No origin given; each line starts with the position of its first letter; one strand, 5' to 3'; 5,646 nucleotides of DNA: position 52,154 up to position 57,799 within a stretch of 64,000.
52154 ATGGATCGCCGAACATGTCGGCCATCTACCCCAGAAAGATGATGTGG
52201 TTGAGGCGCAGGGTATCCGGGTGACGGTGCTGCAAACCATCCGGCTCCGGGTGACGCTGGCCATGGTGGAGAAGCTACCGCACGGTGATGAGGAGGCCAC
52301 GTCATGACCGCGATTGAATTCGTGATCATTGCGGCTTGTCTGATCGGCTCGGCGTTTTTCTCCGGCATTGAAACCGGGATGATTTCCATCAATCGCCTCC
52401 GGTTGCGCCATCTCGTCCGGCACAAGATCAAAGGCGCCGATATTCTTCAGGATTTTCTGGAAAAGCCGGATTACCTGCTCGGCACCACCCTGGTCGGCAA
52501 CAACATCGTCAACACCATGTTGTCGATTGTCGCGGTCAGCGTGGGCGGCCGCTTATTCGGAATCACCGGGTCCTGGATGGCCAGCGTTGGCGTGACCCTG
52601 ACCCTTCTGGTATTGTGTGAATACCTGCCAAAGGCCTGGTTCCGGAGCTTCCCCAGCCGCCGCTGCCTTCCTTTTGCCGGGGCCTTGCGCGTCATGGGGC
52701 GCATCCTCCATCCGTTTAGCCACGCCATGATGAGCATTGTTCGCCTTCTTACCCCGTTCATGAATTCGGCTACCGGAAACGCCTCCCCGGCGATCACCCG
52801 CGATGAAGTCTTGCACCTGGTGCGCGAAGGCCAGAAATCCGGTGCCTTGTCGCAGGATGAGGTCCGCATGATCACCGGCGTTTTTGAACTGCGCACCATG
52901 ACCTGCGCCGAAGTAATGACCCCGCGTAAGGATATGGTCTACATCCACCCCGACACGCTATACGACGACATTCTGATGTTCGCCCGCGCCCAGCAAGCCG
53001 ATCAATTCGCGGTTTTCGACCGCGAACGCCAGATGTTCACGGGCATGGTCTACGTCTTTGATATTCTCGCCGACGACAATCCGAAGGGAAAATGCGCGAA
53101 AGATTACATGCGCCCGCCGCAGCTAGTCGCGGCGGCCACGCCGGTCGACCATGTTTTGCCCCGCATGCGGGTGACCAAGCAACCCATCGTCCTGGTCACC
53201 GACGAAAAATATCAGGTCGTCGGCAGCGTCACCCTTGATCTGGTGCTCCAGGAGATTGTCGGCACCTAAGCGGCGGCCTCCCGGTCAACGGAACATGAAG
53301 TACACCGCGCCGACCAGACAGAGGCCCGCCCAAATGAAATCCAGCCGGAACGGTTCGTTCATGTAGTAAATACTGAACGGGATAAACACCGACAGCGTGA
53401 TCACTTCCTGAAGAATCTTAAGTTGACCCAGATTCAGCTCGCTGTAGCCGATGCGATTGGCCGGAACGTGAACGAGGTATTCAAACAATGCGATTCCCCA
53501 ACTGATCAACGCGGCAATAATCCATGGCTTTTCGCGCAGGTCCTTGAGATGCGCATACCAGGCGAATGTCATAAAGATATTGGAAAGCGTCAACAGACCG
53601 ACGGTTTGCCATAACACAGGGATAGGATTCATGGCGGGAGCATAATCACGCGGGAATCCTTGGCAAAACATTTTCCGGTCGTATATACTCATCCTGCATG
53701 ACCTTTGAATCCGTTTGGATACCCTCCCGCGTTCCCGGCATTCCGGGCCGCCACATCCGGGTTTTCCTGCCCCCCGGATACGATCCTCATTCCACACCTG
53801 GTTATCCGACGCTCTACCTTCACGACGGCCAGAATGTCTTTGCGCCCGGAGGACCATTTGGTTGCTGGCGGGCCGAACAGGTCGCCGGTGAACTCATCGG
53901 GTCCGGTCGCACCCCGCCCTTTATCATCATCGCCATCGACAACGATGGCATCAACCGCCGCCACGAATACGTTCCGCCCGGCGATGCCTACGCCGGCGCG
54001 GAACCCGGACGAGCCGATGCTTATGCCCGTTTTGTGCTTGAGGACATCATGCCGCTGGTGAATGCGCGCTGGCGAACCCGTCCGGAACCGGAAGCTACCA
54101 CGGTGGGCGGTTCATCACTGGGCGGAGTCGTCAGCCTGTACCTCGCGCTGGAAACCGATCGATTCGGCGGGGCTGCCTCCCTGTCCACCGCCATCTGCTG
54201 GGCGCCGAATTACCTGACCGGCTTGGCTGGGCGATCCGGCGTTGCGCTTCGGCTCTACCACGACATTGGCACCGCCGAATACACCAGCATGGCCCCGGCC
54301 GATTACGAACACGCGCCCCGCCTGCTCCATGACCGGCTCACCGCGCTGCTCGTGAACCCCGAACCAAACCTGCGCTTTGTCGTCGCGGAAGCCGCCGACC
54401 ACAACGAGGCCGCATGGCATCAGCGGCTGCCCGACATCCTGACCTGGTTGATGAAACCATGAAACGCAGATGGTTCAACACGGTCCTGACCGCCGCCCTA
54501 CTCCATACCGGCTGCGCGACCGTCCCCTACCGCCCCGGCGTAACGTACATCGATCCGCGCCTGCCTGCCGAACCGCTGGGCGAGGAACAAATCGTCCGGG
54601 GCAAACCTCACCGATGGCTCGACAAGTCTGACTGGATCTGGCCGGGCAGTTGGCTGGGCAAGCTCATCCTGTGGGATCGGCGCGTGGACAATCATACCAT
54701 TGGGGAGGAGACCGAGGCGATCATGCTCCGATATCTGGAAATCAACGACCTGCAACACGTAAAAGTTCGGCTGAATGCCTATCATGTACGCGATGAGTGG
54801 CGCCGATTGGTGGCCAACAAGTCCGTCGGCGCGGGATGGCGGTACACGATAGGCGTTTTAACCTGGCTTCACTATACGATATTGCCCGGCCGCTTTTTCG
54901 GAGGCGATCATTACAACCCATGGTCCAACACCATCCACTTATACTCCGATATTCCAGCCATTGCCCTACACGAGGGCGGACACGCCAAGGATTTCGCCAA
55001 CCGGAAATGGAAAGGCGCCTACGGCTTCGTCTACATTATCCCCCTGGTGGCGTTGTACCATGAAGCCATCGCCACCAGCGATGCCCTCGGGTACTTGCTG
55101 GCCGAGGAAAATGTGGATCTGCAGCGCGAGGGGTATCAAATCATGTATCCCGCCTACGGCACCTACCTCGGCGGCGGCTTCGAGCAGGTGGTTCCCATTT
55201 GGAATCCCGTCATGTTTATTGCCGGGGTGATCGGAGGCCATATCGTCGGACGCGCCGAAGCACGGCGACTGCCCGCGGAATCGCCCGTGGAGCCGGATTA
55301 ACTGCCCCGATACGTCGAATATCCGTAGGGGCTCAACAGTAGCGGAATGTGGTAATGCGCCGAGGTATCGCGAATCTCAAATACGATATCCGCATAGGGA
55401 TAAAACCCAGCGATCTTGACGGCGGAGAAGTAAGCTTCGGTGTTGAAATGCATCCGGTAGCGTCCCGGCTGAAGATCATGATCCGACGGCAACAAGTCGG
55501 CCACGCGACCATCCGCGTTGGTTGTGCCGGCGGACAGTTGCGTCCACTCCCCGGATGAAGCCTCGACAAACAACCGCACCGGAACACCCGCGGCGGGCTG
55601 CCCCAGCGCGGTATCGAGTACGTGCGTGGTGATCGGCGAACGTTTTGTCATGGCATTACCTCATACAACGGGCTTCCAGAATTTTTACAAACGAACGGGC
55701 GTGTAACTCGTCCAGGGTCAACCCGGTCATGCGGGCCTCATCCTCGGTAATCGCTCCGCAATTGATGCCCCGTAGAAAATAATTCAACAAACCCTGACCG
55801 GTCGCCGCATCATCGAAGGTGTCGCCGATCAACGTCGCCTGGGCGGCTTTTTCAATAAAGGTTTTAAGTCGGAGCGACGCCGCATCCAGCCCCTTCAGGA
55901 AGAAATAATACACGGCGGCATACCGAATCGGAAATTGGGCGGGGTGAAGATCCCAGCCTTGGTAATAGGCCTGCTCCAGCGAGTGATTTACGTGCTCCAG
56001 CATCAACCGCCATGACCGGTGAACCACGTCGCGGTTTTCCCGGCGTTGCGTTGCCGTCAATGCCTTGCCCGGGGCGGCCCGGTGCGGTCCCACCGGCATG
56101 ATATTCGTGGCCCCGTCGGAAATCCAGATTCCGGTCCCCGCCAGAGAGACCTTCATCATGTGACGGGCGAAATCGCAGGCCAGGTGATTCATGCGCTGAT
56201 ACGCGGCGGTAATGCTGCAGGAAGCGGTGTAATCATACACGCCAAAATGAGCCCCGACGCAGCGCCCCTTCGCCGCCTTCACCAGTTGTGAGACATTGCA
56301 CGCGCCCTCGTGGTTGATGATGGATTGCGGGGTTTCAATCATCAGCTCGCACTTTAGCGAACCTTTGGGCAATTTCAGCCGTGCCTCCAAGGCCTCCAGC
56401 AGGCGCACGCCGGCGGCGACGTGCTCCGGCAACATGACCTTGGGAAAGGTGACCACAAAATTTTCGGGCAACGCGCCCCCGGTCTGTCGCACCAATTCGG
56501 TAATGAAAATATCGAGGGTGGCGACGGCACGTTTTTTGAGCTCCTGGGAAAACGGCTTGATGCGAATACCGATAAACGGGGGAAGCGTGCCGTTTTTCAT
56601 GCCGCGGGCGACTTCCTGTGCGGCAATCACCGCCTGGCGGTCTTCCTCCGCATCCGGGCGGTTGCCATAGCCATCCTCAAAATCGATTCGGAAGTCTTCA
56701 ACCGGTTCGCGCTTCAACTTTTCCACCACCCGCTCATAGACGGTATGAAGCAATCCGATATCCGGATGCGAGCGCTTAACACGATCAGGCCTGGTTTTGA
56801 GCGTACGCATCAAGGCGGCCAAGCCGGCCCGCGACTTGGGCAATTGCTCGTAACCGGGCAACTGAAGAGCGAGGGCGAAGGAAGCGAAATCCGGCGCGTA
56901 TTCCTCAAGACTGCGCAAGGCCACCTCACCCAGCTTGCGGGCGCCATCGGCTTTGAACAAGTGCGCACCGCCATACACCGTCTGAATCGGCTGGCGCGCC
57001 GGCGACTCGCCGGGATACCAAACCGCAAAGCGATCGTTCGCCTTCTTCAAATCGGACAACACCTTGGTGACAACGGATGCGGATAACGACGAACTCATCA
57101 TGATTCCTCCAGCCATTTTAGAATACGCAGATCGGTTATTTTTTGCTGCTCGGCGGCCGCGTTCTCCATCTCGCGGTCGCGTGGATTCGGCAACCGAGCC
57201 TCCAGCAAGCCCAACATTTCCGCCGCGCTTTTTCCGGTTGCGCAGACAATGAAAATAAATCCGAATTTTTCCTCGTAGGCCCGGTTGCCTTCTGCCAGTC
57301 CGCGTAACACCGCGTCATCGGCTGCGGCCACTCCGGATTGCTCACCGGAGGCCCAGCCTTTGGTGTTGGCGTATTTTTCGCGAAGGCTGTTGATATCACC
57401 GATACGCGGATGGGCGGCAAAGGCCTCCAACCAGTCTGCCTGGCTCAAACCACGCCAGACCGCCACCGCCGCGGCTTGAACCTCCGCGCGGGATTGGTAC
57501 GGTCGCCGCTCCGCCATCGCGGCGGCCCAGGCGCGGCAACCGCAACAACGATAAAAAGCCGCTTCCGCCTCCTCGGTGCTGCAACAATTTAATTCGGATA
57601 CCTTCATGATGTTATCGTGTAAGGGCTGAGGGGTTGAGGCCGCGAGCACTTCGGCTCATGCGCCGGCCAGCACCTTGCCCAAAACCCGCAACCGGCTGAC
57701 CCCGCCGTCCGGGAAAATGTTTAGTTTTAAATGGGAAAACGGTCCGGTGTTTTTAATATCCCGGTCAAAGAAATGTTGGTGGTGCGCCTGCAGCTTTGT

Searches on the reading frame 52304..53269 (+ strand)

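Call 22: search_protein_families(library=pfam, proteins=[window:52304-53269:+])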
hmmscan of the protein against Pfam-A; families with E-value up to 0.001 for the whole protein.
window:52304-53269:+ (321 aa): 2 families
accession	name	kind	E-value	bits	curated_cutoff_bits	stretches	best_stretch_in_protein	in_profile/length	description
PF01595.25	CNNM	-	1.5e-38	132.8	28.4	1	8-186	2-181/181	Cyclin M transmembrane N-terminal domain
PF00571.33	CBS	-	1.2e-06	29.2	24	0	266-319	2-56/57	CBS domain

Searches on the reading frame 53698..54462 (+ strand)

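Call 22: search_protein_families(library=pfam, proteins=[window:53698-54462:+])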
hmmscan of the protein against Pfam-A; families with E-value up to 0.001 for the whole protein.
window:53698-54462:+ (254 aa): 1 family
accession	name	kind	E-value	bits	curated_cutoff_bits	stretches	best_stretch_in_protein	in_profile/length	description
PF00756.26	Esterase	-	1.2e-24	87.9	22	1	18-250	8-250/251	Putative esterase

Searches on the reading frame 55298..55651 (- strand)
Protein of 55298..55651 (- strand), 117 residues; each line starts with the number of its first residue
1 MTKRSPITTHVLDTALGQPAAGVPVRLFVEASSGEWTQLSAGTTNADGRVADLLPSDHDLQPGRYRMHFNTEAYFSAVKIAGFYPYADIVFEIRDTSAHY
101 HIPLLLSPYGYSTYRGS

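Call 44: search_protein_families(library=pfam, proteins=[window:55298-55651:-])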
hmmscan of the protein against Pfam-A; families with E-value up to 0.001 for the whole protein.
window:55298-55651:- (117 aa): 2 families
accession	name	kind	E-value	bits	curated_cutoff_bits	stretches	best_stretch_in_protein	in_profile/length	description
PF00576.27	Transthyretin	-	6.8e-41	139.7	25.3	1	7-116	1-109/109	HIUase/Transthyretin family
PF24695.1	PITM1-3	-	8.6e-06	26.4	27.7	1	25-70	39-84/98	PITM 1-3, beta-sandwich domain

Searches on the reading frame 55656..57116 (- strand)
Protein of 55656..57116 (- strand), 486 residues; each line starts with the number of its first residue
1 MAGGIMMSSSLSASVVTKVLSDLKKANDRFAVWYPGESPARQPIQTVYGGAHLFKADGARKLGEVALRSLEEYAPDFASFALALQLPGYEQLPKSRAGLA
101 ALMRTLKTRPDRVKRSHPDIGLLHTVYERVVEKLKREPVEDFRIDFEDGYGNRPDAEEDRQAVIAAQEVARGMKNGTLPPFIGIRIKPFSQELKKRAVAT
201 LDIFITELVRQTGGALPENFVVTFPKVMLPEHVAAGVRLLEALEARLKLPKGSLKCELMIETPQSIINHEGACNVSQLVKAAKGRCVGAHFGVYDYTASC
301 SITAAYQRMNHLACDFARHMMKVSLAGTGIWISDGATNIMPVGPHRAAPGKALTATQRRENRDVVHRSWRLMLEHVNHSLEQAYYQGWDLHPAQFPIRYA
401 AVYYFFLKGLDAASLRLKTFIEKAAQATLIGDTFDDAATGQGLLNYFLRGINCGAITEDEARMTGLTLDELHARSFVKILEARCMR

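Call 22: search_protein_families(library=pfam, proteins=[window:55656-57116:-])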
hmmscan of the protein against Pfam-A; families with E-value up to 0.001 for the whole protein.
window:55656-57116:- (486 aa): 2 families
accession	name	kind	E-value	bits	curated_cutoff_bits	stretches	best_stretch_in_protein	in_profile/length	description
PF22484.2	DUF6986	-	1.2e-181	604.4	27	1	23-479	1-408/408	Domain of unknown function (DUF6986)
PF01274.28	MS_TIM-barrel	-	0.00024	20.6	26.4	1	222-323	50-144/248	Malate synthase, TIM barrel domain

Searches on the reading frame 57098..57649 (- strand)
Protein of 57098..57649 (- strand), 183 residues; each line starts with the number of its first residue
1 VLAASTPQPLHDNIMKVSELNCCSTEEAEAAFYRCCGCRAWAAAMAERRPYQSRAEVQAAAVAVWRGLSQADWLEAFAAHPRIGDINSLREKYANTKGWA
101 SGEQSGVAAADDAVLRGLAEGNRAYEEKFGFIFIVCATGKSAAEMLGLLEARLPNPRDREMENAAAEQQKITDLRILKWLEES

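Call 44: search_protein_families(library=pfam, proteins=[window:57098-57649:-])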
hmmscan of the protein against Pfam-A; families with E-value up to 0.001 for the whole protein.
window:57098-57649:- (183 aa): 1 family
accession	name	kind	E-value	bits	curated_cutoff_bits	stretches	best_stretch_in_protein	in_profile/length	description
PF09349.15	OHCU_decarbox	-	1.4e-43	149.5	24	1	23-176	3-154/155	OHCU decarboxylase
